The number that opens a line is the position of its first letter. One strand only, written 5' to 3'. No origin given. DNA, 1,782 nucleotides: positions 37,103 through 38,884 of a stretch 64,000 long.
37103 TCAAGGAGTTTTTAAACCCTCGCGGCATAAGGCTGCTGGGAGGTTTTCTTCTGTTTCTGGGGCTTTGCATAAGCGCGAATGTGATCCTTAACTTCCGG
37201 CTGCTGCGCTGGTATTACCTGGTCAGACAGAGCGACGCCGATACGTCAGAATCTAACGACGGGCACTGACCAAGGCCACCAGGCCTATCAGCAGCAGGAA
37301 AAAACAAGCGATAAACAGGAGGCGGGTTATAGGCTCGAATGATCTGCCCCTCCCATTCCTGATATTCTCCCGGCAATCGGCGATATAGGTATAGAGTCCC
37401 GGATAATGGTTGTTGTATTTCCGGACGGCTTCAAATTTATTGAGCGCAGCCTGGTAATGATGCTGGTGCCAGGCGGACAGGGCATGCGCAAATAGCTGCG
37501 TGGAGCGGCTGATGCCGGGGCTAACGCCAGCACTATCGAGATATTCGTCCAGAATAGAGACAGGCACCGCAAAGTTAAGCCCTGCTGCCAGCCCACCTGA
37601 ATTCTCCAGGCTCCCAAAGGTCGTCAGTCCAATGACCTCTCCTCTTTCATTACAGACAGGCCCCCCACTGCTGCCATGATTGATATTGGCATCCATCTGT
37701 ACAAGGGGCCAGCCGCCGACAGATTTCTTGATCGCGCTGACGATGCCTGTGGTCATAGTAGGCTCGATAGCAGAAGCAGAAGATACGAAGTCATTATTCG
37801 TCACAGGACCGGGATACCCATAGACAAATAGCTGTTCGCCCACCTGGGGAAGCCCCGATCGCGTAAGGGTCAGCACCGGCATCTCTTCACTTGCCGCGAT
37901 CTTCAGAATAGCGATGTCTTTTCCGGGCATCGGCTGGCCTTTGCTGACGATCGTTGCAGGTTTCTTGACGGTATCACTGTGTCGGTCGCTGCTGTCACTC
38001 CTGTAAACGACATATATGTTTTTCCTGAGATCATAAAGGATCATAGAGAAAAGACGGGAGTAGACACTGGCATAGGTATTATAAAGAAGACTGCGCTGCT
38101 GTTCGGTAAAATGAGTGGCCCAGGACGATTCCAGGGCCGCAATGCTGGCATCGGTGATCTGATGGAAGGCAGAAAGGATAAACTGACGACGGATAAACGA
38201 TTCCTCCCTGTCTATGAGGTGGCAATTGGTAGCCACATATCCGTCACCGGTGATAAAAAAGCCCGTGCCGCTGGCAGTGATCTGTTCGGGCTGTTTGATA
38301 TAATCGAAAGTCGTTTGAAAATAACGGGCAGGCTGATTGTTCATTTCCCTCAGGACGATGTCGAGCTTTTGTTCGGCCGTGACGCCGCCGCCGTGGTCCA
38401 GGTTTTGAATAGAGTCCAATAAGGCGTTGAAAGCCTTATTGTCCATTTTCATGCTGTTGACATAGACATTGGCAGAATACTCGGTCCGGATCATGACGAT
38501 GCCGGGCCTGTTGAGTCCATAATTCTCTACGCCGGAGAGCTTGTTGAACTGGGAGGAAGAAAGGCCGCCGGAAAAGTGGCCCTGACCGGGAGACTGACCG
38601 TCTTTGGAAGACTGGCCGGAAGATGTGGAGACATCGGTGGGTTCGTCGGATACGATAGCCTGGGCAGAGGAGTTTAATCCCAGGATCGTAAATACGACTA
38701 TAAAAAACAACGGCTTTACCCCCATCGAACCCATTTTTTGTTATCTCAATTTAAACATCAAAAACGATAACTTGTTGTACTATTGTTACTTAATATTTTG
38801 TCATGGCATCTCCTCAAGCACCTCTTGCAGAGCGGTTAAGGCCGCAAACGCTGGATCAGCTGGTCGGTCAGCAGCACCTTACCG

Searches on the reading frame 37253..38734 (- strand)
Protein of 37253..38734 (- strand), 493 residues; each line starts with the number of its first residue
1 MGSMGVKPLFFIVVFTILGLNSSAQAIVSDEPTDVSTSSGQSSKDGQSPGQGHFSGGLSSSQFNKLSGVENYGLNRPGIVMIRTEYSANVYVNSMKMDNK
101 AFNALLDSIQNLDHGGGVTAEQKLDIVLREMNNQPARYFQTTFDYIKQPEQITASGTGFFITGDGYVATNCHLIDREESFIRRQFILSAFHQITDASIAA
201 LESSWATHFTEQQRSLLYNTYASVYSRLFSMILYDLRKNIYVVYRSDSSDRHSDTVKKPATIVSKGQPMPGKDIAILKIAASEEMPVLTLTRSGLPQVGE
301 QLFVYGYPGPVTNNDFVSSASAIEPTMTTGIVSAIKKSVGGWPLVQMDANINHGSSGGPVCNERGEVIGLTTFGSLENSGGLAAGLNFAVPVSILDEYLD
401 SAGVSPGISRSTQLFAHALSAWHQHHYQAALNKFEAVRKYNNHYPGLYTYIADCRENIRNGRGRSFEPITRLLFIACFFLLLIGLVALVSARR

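Call 88: search_protein_families(library=pfam, proteins=[window:37253-38734:-], max_evalue=0.00001)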
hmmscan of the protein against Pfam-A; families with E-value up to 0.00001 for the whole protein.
window:37253-38734:- (493 aa): 2 families
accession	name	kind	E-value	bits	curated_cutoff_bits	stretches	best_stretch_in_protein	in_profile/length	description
PF13365.12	Trypsin_2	-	1.1e-21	78.5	27.6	1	253-370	36-144/144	Trypsin-like peptidase domain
PF00089.32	Trypsin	-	2.7e-09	37.6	20.6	1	261-393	74-214/220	Trypsin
